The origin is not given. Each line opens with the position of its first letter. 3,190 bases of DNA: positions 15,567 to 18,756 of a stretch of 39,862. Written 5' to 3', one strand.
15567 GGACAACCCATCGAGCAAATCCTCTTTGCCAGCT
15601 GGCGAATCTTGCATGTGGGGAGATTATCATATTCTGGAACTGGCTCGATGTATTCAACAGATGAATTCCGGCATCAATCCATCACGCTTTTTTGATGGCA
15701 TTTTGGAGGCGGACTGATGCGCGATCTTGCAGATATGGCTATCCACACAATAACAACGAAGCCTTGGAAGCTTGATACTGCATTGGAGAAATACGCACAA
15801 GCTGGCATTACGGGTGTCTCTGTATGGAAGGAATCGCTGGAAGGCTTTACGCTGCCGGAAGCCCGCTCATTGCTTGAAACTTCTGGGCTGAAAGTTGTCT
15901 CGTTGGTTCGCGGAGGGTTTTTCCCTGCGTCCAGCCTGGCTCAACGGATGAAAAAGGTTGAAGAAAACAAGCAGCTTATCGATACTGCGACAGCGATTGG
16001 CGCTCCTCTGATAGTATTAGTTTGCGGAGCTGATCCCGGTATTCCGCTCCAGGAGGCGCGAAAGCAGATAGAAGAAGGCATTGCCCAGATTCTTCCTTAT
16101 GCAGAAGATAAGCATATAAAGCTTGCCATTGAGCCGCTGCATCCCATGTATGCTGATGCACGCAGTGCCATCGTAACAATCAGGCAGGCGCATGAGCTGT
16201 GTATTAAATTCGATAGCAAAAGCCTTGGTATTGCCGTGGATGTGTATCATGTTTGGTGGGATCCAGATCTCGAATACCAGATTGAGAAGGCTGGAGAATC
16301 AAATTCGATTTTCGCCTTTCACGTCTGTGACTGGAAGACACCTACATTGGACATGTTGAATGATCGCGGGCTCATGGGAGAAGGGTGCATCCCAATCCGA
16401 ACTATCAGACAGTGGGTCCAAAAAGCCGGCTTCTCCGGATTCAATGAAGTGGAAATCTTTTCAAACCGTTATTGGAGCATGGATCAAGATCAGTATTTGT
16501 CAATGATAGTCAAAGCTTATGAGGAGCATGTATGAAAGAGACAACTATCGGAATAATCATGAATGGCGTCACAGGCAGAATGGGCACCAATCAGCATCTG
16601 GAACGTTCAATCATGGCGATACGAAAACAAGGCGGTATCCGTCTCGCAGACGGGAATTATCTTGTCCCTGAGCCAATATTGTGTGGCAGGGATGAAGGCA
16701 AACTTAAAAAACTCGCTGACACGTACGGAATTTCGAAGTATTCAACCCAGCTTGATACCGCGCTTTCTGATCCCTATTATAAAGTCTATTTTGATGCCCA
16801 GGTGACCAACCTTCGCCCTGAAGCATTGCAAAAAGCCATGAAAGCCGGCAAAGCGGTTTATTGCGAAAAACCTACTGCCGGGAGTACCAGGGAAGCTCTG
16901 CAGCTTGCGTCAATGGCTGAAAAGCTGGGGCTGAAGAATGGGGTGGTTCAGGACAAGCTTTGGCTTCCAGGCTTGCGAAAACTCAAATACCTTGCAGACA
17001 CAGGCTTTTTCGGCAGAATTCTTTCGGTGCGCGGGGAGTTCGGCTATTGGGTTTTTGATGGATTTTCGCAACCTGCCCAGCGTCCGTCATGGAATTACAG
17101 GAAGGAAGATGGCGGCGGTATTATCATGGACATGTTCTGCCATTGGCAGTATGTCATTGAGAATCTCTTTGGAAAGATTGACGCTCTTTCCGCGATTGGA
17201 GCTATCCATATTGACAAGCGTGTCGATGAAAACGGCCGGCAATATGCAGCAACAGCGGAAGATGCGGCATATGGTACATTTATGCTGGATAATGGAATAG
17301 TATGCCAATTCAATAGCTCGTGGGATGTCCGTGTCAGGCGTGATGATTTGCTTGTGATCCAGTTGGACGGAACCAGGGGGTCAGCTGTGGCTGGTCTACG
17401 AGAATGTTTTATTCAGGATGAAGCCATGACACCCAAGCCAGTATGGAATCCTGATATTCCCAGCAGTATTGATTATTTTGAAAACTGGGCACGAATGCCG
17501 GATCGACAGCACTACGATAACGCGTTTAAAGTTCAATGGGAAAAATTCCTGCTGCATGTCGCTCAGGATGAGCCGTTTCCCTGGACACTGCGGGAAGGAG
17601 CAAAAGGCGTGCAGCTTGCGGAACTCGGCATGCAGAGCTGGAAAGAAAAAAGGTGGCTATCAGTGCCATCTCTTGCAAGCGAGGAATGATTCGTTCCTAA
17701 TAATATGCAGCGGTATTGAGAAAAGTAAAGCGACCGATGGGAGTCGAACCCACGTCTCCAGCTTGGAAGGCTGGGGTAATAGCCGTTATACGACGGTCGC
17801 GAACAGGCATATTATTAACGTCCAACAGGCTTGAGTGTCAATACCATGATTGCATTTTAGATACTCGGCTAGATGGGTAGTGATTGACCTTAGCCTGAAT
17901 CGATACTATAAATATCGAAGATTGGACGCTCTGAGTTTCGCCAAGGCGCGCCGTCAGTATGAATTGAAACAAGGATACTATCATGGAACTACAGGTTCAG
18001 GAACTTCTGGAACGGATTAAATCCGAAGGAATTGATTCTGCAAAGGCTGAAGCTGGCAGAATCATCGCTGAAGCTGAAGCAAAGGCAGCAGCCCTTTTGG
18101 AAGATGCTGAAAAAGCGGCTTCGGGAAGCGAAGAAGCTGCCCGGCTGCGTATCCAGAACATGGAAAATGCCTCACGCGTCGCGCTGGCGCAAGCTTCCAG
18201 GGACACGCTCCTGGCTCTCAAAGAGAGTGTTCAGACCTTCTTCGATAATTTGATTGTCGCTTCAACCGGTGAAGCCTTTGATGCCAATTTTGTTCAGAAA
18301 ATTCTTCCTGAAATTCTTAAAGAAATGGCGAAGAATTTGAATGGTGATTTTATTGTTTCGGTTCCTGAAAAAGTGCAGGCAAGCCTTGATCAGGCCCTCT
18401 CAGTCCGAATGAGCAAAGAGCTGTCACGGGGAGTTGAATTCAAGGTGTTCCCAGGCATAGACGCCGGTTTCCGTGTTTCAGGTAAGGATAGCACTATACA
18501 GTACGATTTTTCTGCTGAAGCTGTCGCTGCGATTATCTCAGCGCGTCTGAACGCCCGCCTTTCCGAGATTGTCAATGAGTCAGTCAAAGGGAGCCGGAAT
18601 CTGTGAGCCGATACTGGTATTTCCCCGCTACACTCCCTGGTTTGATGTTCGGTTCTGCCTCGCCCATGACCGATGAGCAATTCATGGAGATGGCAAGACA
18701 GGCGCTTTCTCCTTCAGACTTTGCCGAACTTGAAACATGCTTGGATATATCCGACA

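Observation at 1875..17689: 16-kb oxidoreductase and TIM-barrel-rich sugar-acid locus with no kinase, no regulator and no lyase, built around a TTT transporter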

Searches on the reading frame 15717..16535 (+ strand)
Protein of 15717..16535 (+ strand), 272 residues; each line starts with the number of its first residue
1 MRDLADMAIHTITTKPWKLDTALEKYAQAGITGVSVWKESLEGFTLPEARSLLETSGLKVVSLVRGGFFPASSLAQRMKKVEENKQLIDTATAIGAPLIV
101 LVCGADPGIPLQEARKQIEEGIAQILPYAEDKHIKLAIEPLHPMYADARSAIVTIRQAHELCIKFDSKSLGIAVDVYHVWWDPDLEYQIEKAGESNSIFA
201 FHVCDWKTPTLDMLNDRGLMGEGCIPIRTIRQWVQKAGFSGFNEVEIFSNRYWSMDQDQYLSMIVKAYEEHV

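Call 4: search_protein_families(library=pfam, proteins=[window:15717-16535:+])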
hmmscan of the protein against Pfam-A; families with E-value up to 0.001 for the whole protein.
window:15717-16535:+ (272 aa): 1 family
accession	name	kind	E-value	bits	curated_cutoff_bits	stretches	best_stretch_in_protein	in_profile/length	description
PF01261.30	AP_endonuc_2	-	7.4e-38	131.1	31.1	1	24-251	2-233/249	Xylose isomerase-like TIM barrel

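Call 8: search_protein_families(library=ncbifam, proteins=[window:15717-16535:+], max_evalue=0.001)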
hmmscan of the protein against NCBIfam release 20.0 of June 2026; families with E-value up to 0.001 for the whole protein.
window:15717-16535:+ (272 aa): 2 families
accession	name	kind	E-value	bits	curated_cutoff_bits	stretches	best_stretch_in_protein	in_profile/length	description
NF041099.2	keto_glucon_epim_IolO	equivalog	1.3e-11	44.4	300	1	53-247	57-246/269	5-keto-L-gluconate epimerase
NF043033.1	OxoTetrIsom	equivalog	0.00046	20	325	1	72-191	74-191/251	2-oxo-tetronate isomerase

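Call 43: search_solved_structures(query=window:15717-16535:+, max_evalue=0.001)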
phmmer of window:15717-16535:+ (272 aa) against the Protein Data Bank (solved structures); distinct sequences matched with E-value up to 0.001: 6.
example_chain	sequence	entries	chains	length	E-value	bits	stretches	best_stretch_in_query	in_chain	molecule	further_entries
7vpf_A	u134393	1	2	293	1.3e-68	234.7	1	6-272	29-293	Xylose isomerase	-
3qc0_A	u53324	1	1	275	8e-68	232.1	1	25-269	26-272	sugar isomerase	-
3ju2_A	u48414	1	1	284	8.7e-68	232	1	25-269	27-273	uncharacterized protein SMc04130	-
1i60_A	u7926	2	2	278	2.6e-09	40.2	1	32-262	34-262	IOLI PROTEIN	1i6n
2zvr_A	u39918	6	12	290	8.3e-05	25.5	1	77-206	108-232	Uncharacterized protein TM_0416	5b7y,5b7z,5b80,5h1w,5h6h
8z1i_A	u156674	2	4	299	0.00054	22.8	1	47-145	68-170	Art22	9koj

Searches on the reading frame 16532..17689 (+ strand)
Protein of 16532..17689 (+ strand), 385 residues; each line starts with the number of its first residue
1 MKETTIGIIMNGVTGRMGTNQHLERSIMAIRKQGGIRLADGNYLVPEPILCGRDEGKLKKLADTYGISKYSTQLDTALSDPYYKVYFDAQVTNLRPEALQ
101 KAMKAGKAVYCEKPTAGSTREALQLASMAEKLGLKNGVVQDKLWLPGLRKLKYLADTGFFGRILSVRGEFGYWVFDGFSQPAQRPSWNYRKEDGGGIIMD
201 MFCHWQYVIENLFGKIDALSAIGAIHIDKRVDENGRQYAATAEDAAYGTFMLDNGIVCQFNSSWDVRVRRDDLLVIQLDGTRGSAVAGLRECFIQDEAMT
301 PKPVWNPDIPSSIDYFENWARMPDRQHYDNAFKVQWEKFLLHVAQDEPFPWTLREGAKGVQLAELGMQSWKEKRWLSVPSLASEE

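Call 4: search_protein_families(library=pfam, proteins=[window:16532-17689:+])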
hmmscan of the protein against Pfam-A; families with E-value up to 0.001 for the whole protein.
window:16532-17689:+ (385 aa): 3 families
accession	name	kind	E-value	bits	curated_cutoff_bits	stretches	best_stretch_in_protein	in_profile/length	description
PF22725.1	GFO_IDH_MocA_C3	-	9e-21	74.6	27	1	149-285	2-123/124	GFO/IDH/MocA C-terminal domain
PF02894.22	GFO_IDH_MocA_C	-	1.2e-13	51.9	22.9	1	157-377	6-217/218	Oxidoreductase family, C-terminal alpha/beta domain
PF01408.29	GFO_IDH_MocA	-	6.1e-09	37.1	24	1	50-135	31-115/120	Oxidoreductase family, NAD-binding Rossmann fold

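Call 8: search_protein_families(library=ncbifam, proteins=[window:16532-17689:+], max_evalue=0.001)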
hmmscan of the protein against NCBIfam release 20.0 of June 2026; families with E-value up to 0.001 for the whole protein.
window:16532-17689:+ (385 aa): 6 families
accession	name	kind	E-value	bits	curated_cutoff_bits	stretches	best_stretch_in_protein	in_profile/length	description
TIGR04380.1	myo_inos_iolG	equivalog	1.7e-16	60.1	355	1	55-375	37-328/330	inositol 2-dehydrogenase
NF052479.1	LevoglcsnDh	equivalog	7.5e-14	51.2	650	1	55-236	46-225/386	levoglucosan dehydrogenase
NF008607.0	PRK11579.1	subfamily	4.8e-08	32.4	330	1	99-220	81-196/346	oxidoreductase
NF041392.1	XylDh_Gfo6_Halo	equivalog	8e-06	24.9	350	1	70-183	71-183/350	D-xylose 1-dehydrogenase Gfo6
NF007574.0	PRK10206.1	equivalog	1.6e-05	24.1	352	1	60-176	43-159/345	oxidoreductase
NF040723.1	UDP-GlcNAcDh_Arch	equivalog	6.4e-05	22.6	450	1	53-167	33-145/302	UDP-N-acetylglucosamine 3-dehydrogenase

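Call 42: search_solved_structures(query=window:16532-17689:+, max_evalue=0.00001)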
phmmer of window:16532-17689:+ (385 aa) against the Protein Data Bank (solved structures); distinct sequences matched with E-value up to 0.00001: 15.
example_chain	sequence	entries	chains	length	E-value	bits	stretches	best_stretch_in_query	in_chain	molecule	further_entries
3oqb_A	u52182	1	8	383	3.1e-151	506.8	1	5-379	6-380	Oxidoreductase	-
4fb5_A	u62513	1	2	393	9.1e-13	51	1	55-287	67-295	Probable oxidoreductase protein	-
5ya8_A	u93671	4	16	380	9.4e-12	47.6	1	49-284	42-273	Scyllo-inositol dehydrogenase with L-glucose dehydrogenase activity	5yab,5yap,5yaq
6ktj_A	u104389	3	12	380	1.8e-11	46.7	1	49-284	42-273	Scyllo-inositol dehydrogenase with L-glucose dehydrogenase activity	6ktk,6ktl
4gqa_A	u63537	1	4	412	7.5e-11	44.7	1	52-261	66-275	NAD binding Oxidoreductase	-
2glx_A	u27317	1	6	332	1.2e-09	40.6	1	62-286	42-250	1,5-anhydro-D-fructose reductase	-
6a3f_A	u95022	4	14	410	3.2e-09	39.3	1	62-236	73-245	Putative dehydrogenase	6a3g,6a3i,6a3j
4koa_A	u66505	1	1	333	1.1e-08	37.6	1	56-286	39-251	1,5-anhydro-D-fructose reductase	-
3fhl_A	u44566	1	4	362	1.3e-07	34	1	93-232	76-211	Putative oxidoreductase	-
4h3v_A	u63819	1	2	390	2.9e-07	32.9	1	49-214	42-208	Oxidoreductase domain protein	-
8w9s_A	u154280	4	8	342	4.2e-07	32.3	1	53-284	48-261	NADH-dependent dihydrogenase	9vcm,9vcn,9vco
9m37_A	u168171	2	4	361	1.6e-06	30.4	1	92-233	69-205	P581a DgpA2 and isoorientin complex structure | Gfo/Idh/MocA family protein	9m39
9azo_A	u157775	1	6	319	2.6e-06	29.7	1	30-144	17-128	PmdC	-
3e1k_A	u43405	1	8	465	4.2e-06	29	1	108-284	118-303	Galactose/lactose metabolism regulatory protein GAL80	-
2nvw_A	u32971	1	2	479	4.5e-06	28.9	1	108-284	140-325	Galactose/lactose metabolism regulatory protein GAL80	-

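Call 46: search_dna_similar(query=window:16532-17689:+, collection=plasmids, mode=protein, max_evalue=1e-40, max_rows=25)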
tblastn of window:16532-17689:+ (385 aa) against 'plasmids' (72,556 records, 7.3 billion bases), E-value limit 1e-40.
Records with a match: 70; places in all: 71; records where one place covers at least 80% of the query: 70.
Best place of each record, by identity: 60-80% 18; <60% 52.
By first word of the organism name: Sinorhizobium 18; Rhizobium 15; Arthrobacter 5; Haloferax 4; Haladaptatus 2; Embleya 2; Halocatena 2; Paracoccus 2; Chelatococcus 2; Gemmatirosa 1; and 17 more.
By predicted mobility (MOB-suite, as given by PLSDB): non-mobilizable 50; conjugative 15; mobilizable 5.
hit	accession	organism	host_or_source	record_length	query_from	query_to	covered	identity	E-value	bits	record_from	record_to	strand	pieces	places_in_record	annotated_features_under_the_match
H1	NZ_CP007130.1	Gemmatirosa kalamazoonensis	-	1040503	1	381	99%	64.8%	1e-163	515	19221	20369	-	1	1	record has no annotation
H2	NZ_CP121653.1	Rhizobium sp. CB3171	Calliandra calothyrsus,cell culture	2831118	1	383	99%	60.7%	2e-153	486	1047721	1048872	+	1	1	record has no annotation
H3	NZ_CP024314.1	Rhizobium sp. NXC24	Phaseolus vulgaris,cell culture,plant ...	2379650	1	383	99%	60.7%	5e-153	484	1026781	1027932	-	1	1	record has no annotation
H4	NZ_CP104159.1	Rhizobium sp. CB3060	Leucaena leucocephala,cell culture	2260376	1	383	99%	60.7%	2e-152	483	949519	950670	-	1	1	record has no annotation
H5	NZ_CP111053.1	Chondrinema litorale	Seaweed,red alga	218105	1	382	99%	60.7%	7e-161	507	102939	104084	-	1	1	Gfo/Idh/MocA family oxidoreductase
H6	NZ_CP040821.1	Paroceanicella profunda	Cell culture,Deep seawater from Mariana ...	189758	1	381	99%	60.6%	5e-152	481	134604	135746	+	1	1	Gfo/Idh/MocA family oxidoreductase | enolase C-terminal domain-like protein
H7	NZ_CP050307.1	Rhizobium lusitanum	Oxytropis pumilio,cell culture,root ...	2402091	1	383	99%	60.2%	3e-156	493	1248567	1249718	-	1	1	none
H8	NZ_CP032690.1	Rhizobium sp. CCGE532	Phaseolus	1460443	1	383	99%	60.2%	1e-152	483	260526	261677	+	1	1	record has no annotation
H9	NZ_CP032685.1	Rhizobium sp. CCGE531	Phaseolus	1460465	1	383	99%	60.2%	1e-152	483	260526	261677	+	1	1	record has no annotation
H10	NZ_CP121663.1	Rhizobium sp. CB3090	Gliricidia sp.,cell culture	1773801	1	383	99%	60.2%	4e-151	479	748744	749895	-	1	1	record has no annotation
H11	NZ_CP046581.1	Erwinia sp. E602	Soil,soil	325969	1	381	99%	60.4%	2e-153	486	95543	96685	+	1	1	Gfo/Idh/MocA family oxidoreductase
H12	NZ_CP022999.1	Rhizobium sp. 11515TR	Cell culture,agricultural soil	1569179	1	383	99%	59.9%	2e-152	483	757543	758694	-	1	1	none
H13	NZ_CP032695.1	Rhizobium jaguaris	Calliandra grandiflora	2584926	1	383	99%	59.9%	3e-151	479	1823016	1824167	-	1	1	none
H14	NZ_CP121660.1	Sinorhizobium terangae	Desmanthus virgatus,cell culture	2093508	6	381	98%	61.0%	3e-154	488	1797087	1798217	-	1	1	none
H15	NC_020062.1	Rhizobium tropici CIAT 899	Phaseolus vulgaris root nodule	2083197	1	383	99%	59.6%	1e-152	483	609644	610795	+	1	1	record has no annotation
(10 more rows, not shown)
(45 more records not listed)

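Call 47: get_annotated_region(hit=H5, flank=9000)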
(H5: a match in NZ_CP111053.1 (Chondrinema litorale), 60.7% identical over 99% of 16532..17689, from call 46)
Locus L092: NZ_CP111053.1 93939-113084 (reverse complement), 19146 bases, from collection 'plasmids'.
description: Chondrinema litorale strain WSW3-B12 plasmid unnamed11, complete sequence
organism: Chondrinema litorale (NCBI taxid 2994555)
taxonomy: Bacteria; Bacteroidota; Cytophagia; Cytophagales; Flammeovirgaceae; Chondrinema; Chondrinema litorale
host: -; source: Seaweed,red alga; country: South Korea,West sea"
typing (MOB-suite, as given by PLSDB): non-mobilizable
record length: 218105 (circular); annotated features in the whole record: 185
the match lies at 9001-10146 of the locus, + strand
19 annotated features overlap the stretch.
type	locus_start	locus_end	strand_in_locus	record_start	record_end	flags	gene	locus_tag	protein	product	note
CDS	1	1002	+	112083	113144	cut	-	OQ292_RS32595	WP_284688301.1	BF3164 family lipoprotein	-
CDS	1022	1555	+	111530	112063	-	-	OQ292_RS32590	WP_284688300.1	hypothetical protein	-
CDS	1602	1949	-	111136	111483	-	-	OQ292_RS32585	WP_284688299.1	IS1595 family transposase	-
CDS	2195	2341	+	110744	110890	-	-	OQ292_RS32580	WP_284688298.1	hypothetical protein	-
CDS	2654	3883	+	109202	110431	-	-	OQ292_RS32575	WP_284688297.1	redoxin domain-containing protein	-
CDS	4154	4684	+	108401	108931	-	-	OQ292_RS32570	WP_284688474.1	hypothetical protein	-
CDS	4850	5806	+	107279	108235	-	-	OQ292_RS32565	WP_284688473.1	sugar phosphate isomerase/epimerase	-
CDS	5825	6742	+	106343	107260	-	-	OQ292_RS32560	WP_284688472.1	helix-turn-helix transcriptional regulator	-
CDS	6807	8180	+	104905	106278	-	-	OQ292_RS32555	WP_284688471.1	glycoside hydrolase family 88 protein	-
CDS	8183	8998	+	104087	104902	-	-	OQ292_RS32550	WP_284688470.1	sugar phosphate isomerase/epimerase family protein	-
CDS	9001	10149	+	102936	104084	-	-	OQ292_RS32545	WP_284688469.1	Gfo/Idh/MocA family oxidoreductase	-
CDS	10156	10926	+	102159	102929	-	-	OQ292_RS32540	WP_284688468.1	3-ketoacyl-ACP reductase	-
CDS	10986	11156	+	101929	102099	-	-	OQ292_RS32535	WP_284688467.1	hypothetical protein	-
CDS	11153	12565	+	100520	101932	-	-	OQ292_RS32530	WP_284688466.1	sodium:solute symporter family protein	-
CDS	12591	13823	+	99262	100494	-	-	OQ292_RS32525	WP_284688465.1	Gfo/Idh/MocA family oxidoreductase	-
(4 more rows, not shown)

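Call 48: get_annotated_region(hit=H11, flank=9000)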
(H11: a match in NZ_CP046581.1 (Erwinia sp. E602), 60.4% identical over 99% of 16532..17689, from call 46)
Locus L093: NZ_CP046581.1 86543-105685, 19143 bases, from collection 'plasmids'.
description: Erwinia sp. E602 plasmid unnamed1, complete sequence
organism: Erwinia sp. E602 (NCBI taxid 2675378)
taxonomy: Bacteria; Pseudomonadota; Gammaproteobacteria; Enterobacterales; Erwiniaceae; Erwinia; Erwinia sp. E602
host: -; source: Soil,soil; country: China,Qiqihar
typing (MOB-suite, as given by PLSDB): non-mobilizable
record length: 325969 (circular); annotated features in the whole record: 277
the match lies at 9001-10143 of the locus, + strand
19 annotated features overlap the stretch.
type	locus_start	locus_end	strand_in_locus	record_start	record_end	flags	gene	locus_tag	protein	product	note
CDS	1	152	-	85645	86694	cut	-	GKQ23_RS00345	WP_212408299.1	alpha/beta hydrolase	-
CDS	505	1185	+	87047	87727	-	-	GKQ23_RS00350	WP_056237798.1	heavy metal response regulator transcription factor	GO:0006355 - regulation of DNA-templated transcription [Evidence IEA]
CDS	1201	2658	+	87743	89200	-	-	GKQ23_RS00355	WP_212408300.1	heavy metal sensor histidine kinase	GO:0000160 - phosphorelay signal transduction system [Evidence IEA]; GO:0016310 - phosphorylation [Evidence IEA]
CDS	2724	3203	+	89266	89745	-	-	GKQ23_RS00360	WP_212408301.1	cupin domain-containing protein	-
CDS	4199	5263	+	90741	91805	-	-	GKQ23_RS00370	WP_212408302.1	alpha/beta fold hydrolase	-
CDS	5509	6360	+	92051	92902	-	-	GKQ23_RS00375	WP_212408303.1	aldo/keto reductase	-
CDS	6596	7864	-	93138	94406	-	-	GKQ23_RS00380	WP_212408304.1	glycerate kinase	-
CDS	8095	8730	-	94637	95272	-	-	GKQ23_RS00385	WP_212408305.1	TetR/AcrR family transcriptional regulator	GO:0006355 - regulation of DNA-templated transcription [Evidence IEA]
CDS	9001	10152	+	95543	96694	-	-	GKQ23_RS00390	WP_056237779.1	Gfo/Idh/MocA family oxidoreductase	-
CDS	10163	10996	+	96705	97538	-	-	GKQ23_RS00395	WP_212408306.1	sugar phosphate isomerase/epimerase family protein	-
CDS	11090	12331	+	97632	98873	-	-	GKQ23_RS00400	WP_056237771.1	MFS transporter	GO:0055085 - transmembrane transport [Evidence IEA]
CDS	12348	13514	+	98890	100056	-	-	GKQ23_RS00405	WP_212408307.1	dihydrodipicolinate synthase family protein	-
CDS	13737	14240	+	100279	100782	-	-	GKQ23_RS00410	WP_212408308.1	thioredoxin family protein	-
CDS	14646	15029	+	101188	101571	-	-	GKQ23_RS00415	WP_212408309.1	nuclear transport factor 2 family protein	-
CDS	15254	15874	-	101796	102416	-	-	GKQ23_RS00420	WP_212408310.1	TetR/AcrR family transcriptional regulator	GO:0006355 - regulation of DNA-templated transcription [Evidence IEA]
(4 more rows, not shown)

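Call 49: get_annotated_region(hit=H6, flank=9000)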
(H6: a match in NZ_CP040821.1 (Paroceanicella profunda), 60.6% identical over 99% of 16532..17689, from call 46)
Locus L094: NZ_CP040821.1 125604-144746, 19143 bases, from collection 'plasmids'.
description: Paroceanicella profunda strain D4M1 plasmid pD4M1C, complete sequence
organism: Paroceanicella profunda (NCBI taxid 2579971)
taxonomy: Bacteria; Pseudomonadota; Alphaproteobacteria; Rhodobacterales; Paracoccaceae; Paroceanicella; Paroceanicella profunda
host: -; source: Cell culture,Deep seawater from Mariana Trench; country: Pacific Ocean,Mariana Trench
typing (MOB-suite, as given by PLSDB): non-mobilizable
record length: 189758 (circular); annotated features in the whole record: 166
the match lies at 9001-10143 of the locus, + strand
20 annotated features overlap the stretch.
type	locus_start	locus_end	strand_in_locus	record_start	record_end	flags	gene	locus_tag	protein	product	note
CDS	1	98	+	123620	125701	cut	-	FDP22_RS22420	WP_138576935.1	methyl-accepting chemotaxis protein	GO:0007165 - signal transduction [Evidence IEA]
CDS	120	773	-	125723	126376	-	-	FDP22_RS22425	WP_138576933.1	GntR family transcriptional regulator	-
CDS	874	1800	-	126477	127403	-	-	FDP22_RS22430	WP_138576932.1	AEC family transporter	GO:0055085 - transmembrane transport [Evidence IEA]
CDS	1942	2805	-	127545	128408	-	-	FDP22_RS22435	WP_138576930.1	LysR family transcriptional regulator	-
CDS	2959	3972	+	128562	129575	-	-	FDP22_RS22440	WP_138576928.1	tripartite tricarboxylate transporter substrate binding protein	-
CDS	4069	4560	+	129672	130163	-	-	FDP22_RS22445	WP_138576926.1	tripartite tricarboxylate transporter TctB family protein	-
CDS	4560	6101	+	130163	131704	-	-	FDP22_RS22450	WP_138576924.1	tripartite tricarboxylate transporter permease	-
CDS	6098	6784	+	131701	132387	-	-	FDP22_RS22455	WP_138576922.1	TetR/AcrR family transcriptional regulator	GO:0006355 - regulation of DNA-templated transcription [Evidence IEA]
CDS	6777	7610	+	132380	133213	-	-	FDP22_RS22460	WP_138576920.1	sugar phosphate isomerase/epimerase family protein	-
CDS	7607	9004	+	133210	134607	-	-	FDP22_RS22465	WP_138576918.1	enolase C-terminal domain-like protein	-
CDS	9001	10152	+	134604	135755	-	-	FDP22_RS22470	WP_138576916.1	Gfo/Idh/MocA family oxidoreductase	-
CDS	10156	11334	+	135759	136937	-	-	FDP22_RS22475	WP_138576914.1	dihydrodipicolinate synthase family protein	-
CDS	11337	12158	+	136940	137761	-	-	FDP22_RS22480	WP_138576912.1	sugar phosphate isomerase/epimerase family protein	-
CDS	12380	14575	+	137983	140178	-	-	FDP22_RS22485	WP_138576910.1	EAL domain-containing protein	-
CDS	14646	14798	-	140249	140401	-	-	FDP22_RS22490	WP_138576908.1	entericidin A/B family lipoprotein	GO:0009636 - response to toxic substance [Evidence IEA]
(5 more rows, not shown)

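Call 54: search_protein_families(library=pfam, proteins=[L094:10156-11334:+, L093:12348-13514:+, L094:7607-9004:+, L094:6777-7610:+, L092:4850-5806:+, L092:12591-13823:+], max_evalue=0.001)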
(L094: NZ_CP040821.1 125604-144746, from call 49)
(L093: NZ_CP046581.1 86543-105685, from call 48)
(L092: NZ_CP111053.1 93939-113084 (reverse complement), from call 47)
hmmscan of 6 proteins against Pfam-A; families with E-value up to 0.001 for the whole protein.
L094:10156-11334:+ (392 aa): 1 family
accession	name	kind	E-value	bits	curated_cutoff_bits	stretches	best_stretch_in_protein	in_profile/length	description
PF06187.17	DUF993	-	3.8e-173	576.2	24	1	37-390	27-382/382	Protein of unknown function (DUF993)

L093:12348-13514:+ (388 aa): 1 family
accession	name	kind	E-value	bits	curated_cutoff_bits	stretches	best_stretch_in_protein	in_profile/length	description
PF06187.17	DUF993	-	3e-179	596.3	24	1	7-387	2-381/382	Protein of unknown function (DUF993)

L094:7607-9004:+ (465 aa): 0 families

L094:6777-7610:+ (277 aa): 1 family
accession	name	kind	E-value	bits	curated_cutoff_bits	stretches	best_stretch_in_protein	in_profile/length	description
PF01261.30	AP_endonuc_2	-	8.4e-32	111.3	31.1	1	23-257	2-234/249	Xylose isomerase-like TIM barrel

L092:4850-5806:+ (318 aa): 1 family
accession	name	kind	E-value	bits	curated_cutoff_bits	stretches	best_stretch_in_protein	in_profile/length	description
PF01261.30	AP_endonuc_2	-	4.6e-12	46.6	31.1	1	175-308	101-244/249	Xylose isomerase-like TIM barrel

L092:12591-13823:+ (410 aa): 4 families
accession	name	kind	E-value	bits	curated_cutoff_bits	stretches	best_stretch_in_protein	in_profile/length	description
PF01408.29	GFO_IDH_MocA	-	6.2e-21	75.7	24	1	43-163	1-120/120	Oxidoreductase family, NAD-binding Rossmann fold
PF22725.1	GFO_IDH_MocA_C3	-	8.8e-20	71.4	27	1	171-303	1-124/124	GFO/IDH/MocA C-terminal domain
PF02894.22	GFO_IDH_MocA_C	-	1.6e-14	54.7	22.9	1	177-402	3-216/218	Oxidoreductase family, C-terminal alpha/beta domain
PF19051.5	GFO_IDH_MocA_C2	-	0.00052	20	23.3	0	349-405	171-228/254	Oxidoreductase family, C-terminal alpha/beta domain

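Call 101: search_protein_families(library=ncbifam, proteins=[L094:7607-9004:+], max_evalue=0.001)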
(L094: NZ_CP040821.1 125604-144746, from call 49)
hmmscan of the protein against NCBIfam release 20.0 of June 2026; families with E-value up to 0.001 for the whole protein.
L094:7607-9004:+ (465 aa): 1 family
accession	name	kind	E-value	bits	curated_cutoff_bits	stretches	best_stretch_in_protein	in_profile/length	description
NF042940.1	racemase_DgcA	equivalog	0.00062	19.1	400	1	218-338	138-245/323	N-acetyl-D-Glu racemase DgcA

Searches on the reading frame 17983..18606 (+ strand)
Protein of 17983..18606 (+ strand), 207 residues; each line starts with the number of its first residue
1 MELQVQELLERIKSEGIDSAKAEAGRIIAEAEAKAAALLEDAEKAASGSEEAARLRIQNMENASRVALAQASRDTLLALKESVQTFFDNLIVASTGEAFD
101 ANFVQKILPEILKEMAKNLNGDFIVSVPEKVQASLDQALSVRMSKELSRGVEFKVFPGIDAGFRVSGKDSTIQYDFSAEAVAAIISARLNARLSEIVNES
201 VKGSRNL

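Call 4: search_protein_families(library=pfam, proteins=[window:17983-18606:+])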
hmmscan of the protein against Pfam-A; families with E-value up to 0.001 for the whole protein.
window:17983-18606:+ (207 aa): 0 families

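Call 8: search_protein_families(library=ncbifam, proteins=[window:17983-18606:+], max_evalue=0.001)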
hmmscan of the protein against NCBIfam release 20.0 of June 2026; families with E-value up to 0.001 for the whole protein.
window:17983-18606:+ (207 aa): 2 families
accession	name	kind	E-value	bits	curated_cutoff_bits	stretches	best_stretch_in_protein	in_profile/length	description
NF002424.0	PRK01558.1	equivalog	2.9e-46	157.6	241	1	1-202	1-201/203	V-type ATP synthase subunit E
NF002170.0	PRK01005.1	equivalog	2.2e-12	47.2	280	1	5-190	10-197/208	V-type ATP synthase subunit E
